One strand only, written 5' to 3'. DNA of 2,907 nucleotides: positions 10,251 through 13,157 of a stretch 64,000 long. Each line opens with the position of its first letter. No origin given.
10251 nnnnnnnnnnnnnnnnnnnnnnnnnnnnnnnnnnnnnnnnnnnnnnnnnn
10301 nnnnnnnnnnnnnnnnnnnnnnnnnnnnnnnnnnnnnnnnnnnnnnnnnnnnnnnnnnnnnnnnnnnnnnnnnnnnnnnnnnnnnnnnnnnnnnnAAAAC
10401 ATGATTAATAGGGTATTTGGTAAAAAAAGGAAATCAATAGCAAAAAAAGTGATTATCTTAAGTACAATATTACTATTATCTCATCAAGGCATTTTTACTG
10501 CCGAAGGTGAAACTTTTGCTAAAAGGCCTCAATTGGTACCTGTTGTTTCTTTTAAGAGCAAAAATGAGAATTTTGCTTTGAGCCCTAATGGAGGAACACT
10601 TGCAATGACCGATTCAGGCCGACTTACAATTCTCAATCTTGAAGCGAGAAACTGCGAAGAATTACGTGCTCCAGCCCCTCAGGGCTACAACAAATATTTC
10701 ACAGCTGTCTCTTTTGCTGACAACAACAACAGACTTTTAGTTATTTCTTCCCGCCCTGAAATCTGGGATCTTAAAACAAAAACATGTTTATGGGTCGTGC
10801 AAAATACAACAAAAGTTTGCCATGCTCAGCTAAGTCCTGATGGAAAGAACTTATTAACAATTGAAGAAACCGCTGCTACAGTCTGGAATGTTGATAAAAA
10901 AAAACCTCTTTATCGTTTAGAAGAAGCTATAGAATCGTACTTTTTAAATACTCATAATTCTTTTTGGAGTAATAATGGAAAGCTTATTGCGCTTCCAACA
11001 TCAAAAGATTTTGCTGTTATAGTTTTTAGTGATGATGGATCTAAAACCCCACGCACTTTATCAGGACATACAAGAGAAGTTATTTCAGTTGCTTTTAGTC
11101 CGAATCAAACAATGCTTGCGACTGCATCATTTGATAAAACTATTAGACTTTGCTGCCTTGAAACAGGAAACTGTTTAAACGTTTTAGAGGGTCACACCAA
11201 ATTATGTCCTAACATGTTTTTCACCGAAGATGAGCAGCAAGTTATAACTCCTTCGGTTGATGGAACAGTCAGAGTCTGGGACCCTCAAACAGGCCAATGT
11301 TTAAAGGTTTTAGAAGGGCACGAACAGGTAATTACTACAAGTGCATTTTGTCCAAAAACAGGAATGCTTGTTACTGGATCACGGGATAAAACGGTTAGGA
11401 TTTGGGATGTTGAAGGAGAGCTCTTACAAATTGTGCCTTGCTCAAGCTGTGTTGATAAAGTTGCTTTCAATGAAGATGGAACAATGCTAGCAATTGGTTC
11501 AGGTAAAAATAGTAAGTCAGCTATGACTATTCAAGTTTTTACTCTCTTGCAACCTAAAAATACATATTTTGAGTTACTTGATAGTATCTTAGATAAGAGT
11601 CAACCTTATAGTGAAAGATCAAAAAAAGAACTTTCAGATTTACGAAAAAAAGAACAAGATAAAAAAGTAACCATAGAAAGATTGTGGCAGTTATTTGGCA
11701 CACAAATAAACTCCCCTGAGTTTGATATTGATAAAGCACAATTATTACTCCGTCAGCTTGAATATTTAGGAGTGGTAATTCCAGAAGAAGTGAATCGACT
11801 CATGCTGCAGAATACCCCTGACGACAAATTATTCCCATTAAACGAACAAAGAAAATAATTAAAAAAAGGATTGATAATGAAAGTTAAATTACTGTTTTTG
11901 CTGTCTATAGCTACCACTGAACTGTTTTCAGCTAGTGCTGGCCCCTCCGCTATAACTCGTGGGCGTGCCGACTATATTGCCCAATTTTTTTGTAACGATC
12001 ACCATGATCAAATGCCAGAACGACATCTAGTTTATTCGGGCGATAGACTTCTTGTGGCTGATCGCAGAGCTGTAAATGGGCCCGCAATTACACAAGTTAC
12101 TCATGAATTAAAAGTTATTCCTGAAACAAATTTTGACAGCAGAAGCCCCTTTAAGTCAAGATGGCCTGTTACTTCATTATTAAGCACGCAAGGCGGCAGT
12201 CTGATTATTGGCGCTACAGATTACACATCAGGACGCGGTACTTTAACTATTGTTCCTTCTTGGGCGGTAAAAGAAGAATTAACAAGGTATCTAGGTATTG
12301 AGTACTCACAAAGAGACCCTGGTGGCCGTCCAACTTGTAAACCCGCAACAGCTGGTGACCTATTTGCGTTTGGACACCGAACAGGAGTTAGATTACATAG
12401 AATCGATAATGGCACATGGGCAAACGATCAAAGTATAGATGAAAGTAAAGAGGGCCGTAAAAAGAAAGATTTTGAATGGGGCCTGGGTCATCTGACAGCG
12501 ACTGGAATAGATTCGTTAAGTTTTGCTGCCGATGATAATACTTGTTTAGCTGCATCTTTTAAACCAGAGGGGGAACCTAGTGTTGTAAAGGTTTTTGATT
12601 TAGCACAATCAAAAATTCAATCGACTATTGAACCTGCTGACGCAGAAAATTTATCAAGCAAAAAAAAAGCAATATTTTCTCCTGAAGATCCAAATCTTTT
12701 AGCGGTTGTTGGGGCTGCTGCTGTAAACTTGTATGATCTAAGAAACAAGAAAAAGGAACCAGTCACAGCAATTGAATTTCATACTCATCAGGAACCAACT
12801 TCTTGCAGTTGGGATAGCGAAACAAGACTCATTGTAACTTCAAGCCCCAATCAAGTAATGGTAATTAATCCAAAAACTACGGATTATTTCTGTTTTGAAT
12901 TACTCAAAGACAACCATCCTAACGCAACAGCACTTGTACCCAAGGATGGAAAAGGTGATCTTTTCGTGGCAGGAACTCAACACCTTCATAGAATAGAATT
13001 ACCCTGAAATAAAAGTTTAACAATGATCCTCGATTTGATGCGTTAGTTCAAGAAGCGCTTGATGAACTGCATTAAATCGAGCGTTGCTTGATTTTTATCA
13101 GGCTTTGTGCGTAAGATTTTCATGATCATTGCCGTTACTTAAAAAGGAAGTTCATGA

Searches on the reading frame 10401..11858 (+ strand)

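Call 9: search_protein_families(library=pfam, proteins=[window:10401-11858:+], max_evalue=0.001)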
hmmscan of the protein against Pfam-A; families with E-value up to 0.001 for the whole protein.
window:10401-11858:+ (485 aa): 45 families (the best 25 are shown)
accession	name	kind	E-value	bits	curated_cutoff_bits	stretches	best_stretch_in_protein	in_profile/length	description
PF25173.1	Beta-prop_WDR3_1st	-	3e-62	210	154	2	206-370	11-177/184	WDR3 first beta-propeller domain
PF25175.1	Beta-prop_WDR5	-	1.3e-45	156.4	250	2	219-365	5-153/296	WDR5 beta-propeller domain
PF25174.1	Beta-prop_THOC3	-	8.3e-41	140.2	305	2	56-280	6-227/272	THOC3 beta-propeller domain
PF24805.1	EIF3I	-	8.3e-33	114.3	200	4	261-387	5-132/324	EIF3I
PF24807.1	WD40_CDC20-Fz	-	8.4e-32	111.1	200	2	68-335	24-292/292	CDC20/Fizzy WD40 domain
PF00400.38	WD40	-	1.3e-30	105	27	3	298-336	1-39/39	WD domain, G-beta repeat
PF24814.1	WD40_Prp19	-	2.6e-30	105.9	320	1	198-370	23-199/281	Prp19 WD40 domain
PF24817.1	WD40_WDHD1_1st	-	8.8e-27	94.5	109.9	3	190-267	95-171/291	WDHD1 first WD40 domain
PF25172.1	Beta-prop_WDR3_2nd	-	2.2e-25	89.9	140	1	189-338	141-289/293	WDR3 second beta-propeller domain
PF25168.1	Beta-prop_WDR36-Utp21_2nd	-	2.3e-22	80.2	84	3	186-261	203-277/335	WDR36/Utp21 second beta-propeller domain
PF23414.1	Beta-prop_EML_2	-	2.3e-22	80.1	90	2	158-301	21-159/266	Echinoderm microtubule-associated protein second beta-propeller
PF25391.1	WD40_Gbeta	-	1.3e-17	64.2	150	1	215-365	134-287/340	G protein beta WD-40 repeat protein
PF24782.2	WD40_MABP1-WDR62_2nd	-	7.1e-17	61.8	290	2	200-293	243-339/341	MABP1/WDR62 second WD40 domain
PF24105.1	Beta-prop_CAF1B_HIR1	-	1.4e-16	60.9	80.5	1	257-339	121-203/383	CAF1B/HIR1 beta-propeller domain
PF24796.1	WDR55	-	3.2e-16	59.7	200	1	225-377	8-166/296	WDR55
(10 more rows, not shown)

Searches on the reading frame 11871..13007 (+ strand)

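Call 9: search_protein_families(library=pfam, proteins=[window:11871-13007:+], max_evalue=0.001)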
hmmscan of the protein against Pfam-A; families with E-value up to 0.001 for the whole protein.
window:11871-13007:+ (378 aa): 3 families
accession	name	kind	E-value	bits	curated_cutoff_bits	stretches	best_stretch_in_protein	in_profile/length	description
PF24814.1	WD40_Prp19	-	1.3e-05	24.9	320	1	230-341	143-254/281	Prp19 WD40 domain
PF23609.1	Beta-prop_EIPR1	-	7.6e-05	22.7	54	1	239-320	137-218/280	EIPR1 beta-propeller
PF25174.1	Beta-prop_THOC3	-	0.00013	21.5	305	1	211-369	47-190/272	THOC3 beta-propeller domain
